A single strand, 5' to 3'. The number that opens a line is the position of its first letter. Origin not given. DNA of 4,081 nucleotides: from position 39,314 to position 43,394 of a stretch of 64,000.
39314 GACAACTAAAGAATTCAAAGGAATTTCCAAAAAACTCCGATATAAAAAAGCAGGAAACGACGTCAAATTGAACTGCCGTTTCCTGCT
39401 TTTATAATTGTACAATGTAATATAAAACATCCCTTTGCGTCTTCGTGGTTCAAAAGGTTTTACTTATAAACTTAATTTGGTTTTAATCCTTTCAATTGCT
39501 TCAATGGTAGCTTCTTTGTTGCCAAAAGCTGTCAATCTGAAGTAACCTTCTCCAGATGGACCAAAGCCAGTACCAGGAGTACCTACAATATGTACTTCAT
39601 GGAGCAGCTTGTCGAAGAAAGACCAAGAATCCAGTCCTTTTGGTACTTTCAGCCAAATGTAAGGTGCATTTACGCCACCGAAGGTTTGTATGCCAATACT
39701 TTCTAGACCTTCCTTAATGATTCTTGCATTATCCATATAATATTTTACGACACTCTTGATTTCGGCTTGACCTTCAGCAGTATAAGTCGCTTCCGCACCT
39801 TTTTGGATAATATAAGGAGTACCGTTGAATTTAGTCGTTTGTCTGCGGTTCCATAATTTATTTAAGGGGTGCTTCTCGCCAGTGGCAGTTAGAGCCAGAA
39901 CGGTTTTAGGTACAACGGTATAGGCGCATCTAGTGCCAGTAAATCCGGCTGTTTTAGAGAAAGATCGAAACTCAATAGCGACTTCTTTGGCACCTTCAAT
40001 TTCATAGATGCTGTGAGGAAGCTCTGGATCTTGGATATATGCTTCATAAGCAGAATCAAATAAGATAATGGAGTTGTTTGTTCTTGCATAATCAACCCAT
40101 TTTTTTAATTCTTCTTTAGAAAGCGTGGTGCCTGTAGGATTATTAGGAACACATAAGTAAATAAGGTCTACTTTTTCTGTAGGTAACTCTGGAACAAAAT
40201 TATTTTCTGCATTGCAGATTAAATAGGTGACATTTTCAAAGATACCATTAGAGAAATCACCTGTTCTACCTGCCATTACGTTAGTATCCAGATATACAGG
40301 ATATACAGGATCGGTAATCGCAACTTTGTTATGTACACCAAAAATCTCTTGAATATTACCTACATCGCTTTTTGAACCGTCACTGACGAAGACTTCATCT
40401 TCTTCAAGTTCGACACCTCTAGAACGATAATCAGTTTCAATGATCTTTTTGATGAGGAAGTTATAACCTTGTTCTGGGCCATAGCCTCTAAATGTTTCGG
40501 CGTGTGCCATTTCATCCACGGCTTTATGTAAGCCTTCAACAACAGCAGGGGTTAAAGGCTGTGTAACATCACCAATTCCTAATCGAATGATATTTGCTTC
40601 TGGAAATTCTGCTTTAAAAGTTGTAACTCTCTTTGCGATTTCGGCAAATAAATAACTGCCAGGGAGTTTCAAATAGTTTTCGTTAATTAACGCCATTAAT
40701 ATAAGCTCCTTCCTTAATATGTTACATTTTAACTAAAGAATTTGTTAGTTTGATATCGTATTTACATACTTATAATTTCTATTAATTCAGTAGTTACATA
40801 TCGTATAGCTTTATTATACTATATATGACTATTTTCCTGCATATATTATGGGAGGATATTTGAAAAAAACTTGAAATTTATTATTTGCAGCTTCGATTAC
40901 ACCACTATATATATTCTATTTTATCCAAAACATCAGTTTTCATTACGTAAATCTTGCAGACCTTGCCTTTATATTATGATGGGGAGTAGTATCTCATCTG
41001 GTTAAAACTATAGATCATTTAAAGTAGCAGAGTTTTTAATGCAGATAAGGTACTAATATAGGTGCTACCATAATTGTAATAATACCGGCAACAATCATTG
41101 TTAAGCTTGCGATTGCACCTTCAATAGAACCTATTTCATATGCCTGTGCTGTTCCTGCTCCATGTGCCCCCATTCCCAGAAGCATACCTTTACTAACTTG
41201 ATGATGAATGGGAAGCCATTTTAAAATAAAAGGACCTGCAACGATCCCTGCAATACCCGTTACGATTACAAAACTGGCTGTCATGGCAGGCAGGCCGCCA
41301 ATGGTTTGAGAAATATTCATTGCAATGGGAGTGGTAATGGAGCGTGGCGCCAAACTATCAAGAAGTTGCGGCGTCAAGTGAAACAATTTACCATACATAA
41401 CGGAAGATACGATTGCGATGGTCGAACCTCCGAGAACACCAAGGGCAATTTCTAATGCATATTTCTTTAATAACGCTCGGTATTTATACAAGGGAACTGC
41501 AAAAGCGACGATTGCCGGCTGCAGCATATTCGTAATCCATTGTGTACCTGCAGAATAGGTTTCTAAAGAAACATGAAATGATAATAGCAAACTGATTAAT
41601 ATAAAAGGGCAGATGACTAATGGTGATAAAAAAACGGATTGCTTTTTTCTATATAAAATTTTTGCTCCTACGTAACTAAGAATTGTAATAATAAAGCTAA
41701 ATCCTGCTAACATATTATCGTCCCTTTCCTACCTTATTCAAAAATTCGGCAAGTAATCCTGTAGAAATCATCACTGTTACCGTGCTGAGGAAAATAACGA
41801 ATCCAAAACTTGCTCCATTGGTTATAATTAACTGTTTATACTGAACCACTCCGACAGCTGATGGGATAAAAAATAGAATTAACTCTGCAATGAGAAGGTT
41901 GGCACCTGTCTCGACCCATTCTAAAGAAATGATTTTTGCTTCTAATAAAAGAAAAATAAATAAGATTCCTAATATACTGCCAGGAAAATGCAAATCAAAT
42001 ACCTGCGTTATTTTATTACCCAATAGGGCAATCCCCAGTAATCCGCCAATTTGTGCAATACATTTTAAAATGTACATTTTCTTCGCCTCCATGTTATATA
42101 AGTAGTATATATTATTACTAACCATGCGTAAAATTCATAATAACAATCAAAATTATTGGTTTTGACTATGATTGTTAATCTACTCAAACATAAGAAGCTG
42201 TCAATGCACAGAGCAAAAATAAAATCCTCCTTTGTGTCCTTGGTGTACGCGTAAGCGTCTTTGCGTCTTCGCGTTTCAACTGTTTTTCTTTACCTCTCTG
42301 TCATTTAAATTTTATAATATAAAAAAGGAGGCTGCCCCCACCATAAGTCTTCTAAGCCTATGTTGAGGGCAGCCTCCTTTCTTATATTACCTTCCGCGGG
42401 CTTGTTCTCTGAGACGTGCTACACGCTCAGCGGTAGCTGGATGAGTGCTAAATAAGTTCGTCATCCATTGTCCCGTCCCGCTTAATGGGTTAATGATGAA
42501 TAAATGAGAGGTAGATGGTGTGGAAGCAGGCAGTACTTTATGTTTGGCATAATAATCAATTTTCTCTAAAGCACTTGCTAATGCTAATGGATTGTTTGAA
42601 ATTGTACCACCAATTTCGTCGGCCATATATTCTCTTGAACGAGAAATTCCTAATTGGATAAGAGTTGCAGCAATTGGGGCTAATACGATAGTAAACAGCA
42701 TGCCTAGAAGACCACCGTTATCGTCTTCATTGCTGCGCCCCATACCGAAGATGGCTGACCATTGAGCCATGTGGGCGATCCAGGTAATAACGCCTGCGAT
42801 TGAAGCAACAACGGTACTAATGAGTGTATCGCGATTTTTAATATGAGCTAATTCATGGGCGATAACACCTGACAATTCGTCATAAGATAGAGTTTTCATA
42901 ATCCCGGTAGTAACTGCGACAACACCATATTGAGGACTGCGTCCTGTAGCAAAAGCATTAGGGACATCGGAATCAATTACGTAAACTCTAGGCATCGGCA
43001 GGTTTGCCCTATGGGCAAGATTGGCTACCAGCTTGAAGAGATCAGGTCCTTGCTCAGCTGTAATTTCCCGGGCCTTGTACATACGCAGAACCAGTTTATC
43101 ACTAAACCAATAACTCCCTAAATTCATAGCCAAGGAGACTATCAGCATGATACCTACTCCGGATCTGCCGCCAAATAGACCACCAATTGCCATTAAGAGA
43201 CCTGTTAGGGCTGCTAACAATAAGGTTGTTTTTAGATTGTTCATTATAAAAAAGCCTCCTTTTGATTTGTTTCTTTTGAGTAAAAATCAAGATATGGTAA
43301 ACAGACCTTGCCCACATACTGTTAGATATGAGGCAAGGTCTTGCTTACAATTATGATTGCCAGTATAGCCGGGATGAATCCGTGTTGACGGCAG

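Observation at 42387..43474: Mn2+-sensing yybP-ykoY riboswitch controlling the membrane protease HtpX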

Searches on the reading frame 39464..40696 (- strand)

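Call 10: search_protein_families(library=pfam, proteins=[window:39464-40696:-])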
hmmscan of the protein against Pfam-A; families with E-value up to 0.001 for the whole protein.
window:39464-40696:- (410 aa): 1 family
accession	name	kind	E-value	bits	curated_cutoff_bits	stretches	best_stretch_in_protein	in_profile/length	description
PF00155.27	Aminotran_1_2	-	4.8e-33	115.3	19.7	1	35-404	2-361/361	Aminotransferase class I and II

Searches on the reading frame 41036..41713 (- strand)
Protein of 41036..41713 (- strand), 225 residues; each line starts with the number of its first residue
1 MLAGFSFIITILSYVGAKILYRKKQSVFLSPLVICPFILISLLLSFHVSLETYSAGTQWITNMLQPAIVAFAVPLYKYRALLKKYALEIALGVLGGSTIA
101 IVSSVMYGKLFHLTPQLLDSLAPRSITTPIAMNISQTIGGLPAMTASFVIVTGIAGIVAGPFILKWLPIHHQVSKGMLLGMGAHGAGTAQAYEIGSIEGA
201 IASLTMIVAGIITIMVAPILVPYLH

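Call 10: search_protein_families(library=pfam, proteins=[window:41036-41713:-])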
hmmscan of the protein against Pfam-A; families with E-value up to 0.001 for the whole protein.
window:41036-41713:- (225 aa): 1 family
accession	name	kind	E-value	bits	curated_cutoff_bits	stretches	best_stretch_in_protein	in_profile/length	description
PF04172.21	LrgB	-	3.1e-74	249.4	25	1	10-221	1-212/214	LrgB-like family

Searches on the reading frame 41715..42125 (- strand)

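Call 10: search_protein_families(library=pfam, proteins=[window:41715-42125:-])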
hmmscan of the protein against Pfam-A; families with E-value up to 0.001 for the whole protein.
window:41715-42125:- (136 aa): 1 family
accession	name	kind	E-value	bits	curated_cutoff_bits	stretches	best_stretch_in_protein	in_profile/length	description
PF03788.19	LrgA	-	2.2e-25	88.9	28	1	34-125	2-93/94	LrgA family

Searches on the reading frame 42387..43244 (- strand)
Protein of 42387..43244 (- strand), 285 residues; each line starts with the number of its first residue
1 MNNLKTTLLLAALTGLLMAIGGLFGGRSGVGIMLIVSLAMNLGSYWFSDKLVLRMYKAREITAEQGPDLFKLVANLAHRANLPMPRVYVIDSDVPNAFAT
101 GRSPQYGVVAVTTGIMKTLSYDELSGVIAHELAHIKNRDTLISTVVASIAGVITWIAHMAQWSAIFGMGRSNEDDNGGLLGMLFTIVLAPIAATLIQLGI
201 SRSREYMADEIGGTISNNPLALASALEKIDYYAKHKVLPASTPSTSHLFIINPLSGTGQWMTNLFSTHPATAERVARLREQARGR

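Call 10: search_protein_families(library=pfam, proteins=[window:42387-43244:-])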
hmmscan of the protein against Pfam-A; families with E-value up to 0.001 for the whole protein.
window:42387-43244:- (285 aa): 2 families
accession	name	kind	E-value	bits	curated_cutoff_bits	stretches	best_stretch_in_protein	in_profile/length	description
PF01435.24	Peptidase_M48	-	1.2e-35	123.5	20.3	1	67-281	5-185/186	Peptidase family M48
PF05569.17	Peptidase_M56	-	0.00012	21.8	31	1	108-155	177-223/296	BlaR1 peptidase M56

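Call 11: find_related_loci(query=window:42387-43244:-, collection=genome_contigs, flank=3000)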
Query window:42387-43244:- (285 aa) in genome_contigs; peptide patterns used: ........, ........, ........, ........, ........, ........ (x = any residue, [..] = any of these).
437 stretches matched a pattern; 343 encode a relative of the query (tblastn E <= 1e-3); the best 80 are kept; 80 distinct loci.
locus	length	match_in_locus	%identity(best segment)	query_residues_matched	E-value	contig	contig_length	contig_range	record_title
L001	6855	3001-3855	99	1-285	0e+0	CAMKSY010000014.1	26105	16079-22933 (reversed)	MAG: uncultured Pelosinus sp. isolate SRR12377472_bin.15_metawrap_v1.3_MAG genome assembly, contig: SRR12377472_601, who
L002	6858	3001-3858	98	1-285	0e+0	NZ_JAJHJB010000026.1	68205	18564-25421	Pelosinus baikalensis strain Bkl1 NODE_26_length_68205_cov_86.531343, whole genome shotgun sequence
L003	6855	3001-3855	97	1-285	0e+0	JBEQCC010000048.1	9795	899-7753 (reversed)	MAG: Pelosinus sp. isolate 05_S201.semibin_refined.005_sub NODE_3751_length_9795_cov_1.253310:0-9795, whole genome shotg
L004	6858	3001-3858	95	1-285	0e+0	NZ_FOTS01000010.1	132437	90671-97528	Pelosinus propionicus DSM 13327, whole genome shotgun sequence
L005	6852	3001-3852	94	1-283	3e-173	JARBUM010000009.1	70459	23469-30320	MAG: Pelosinus sp. isolate L_E1_T20_C_bin.69 scaffold_457, whole genome shotgun sequence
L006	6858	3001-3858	93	1-285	6e-173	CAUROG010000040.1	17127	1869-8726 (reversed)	MAG TPA_asm: uncultured Pelosinus sp. isolate ERR9968768_bin.30_MetaWRAP_v1.3_MAG genome assembly, contig: ERZ21616018.1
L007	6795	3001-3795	93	20-283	9e-168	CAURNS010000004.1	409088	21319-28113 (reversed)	MAG TPA_asm: uncultured Pelosinus sp. isolate ERR9968789_bin.10_MetaWRAP_v1.3_MAG genome assembly, contig: ERZ21615840.7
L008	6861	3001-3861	83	1-285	2e-156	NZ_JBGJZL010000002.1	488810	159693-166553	Pelosinus sp. sgz500959 Scaffold2, whole genome shotgun sequence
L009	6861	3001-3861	70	1-283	2e-132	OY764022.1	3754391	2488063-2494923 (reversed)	MAG: Negativicutes bacterium isolate af048de3-ec71-4ab4-ae68-90155dd5d955 genome assembly, chromosome: 1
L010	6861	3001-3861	83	1-285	5e-154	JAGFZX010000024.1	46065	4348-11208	MAG: Bacillota bacterium isolate CTSoil_075 scaffold_42, whole genome shotgun sequence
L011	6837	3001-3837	57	1-283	3e-102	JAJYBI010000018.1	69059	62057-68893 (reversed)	MAG: Deltaproteobacteria bacterium isolate BP8.bin75 NODE_489_length_69059_cov_2.210222, whole genome shotgun sequence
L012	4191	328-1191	57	2-285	3e-102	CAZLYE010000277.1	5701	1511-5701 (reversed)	MAG TPA_asm: uncultured Candidatus Binatia bacterium isolate binchicken_co279_102 genome assembly, contig: k141_4004347,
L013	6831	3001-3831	56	2-279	8e-102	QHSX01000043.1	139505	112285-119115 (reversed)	MAG: Candidatus Rokuibacteriota bacterium isolate AR20 14_0929_02_40cm_scaffold_11_curated, whole genome shotgun sequenc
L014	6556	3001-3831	57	1-279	3e-101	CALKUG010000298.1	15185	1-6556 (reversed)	MAG TPA_asm: uncultured Ignavibacteria bacterium isolate SRR5576004_bin.172_CONCOCT_v1.1_MAG genome assembly, contig: ER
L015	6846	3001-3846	55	1-285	4e-100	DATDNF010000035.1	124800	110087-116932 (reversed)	MAG TPA_asm: Geobacteraceae bacterium isolate SMAG_U430 k141_1260676, whole genome shotgun sequence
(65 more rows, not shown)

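Call 35: search_protein_families(library=pfam, alignment_id=A2, max_evalue=0.00001)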
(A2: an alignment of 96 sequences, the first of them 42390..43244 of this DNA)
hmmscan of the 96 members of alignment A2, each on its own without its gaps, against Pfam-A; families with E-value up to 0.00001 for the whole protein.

A. member 1, window:42390-43244:- (285 aa): 1 family
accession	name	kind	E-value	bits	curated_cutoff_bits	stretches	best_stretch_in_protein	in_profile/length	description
PF01435.24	Peptidase_M48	-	1.2e-35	123.5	20.3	1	67-281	5-185/186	Peptidase family M48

B. families by the number of members that match (of 96 scanned): 15 families
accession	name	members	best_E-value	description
PF03741.22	TerC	28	9.3e-54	Integral membrane protein TerC family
PF00690.31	Cation_ATPase_N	19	8e-25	Cation transporter/ATPase, N-terminus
PF00122.25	E1-E2_ATPase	15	3.5e-58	E1-E2 ATPase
PF01169.24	GDT1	15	2e-48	Divalent cation/proton antiporter GDT1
PF00126.33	HTH_1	7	4e-21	Bacterial regulatory helix-turn-helix protein, lysR family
PF01435.24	Peptidase_M48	6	7.7e-41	Peptidase family M48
PF03466.25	LysR_substrate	3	3.6e-38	LysR substrate binding domain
PF09335.16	VTT_dom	2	9.9e-13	VTT domain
PF01925.25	TauE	2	4.6e-06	Sulfite exporter TauE/SafE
PF00484.24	Pro_CA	1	6.4e-45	Carbonic anhydrase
PF01145.31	Band_7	1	1.6e-36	SPFH domain / Band 7 family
PF03350.21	UPF0114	1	1.8e-24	Uncharacterized protein family, UPF0114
PF13453.11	Zn_ribbon_TFIIB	1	4e-15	Transcription factor zinc-finger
PF05099.18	TerB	1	2.5e-08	Tellurite resistance protein TerB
PF00069.31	Pkinase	1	3.3e-06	Protein kinase domain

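Call 49: search_protein_families(library=ncbifam, proteins=[window:42390-43244:-])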
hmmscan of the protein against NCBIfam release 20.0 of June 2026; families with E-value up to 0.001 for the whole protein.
window:42390-43244:- (285 aa): 10 families
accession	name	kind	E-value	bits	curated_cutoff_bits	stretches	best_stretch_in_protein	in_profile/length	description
NF002363.0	PRK01345.1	equivalog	7e-109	363.8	422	1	1-283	1-280/318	zinc metalloprotease HtpX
NF002826.0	PRK03001.1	equivalog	7.7e-109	363.2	369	1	1-282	2-279/285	zinc metalloprotease HtpX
NF002839.0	PRK03072.1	equivalog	8e-94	314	412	1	1-283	7-286/291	zinc metalloprotease HtpX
NF003425.0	PRK04897.1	equivalog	6.3e-76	255.4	355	1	2-280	9-297/298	zinc metalloprotease HtpX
NF002669.0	PRK02391.1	equivalog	5.4e-67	226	341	1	6-280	18-290/298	zinc metalloprotease HtpX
NF002775.0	PRK02870.1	equivalog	1.4e-40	139.6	285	1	32-281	75-336/338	zinc metalloprotease HtpX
NF003965.0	PRK05457.1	equivalog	1e-34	120.2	245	1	34-281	41-284/285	protease HtpX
NF002322.0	PRK01265.1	equivalog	7.4e-34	117.7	275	1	17-237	27-255/325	zinc metalloprotease HtpX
NF052399.1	M48_lipo_LoiP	exception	2.2e-06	27.3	365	1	86-141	90-139/247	metalloprotease LoiP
NF052400.1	M48_BAM_BepA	equivalog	0.00014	20.8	570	1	80-139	87-142/483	beta-barrel assembly-enhancing protease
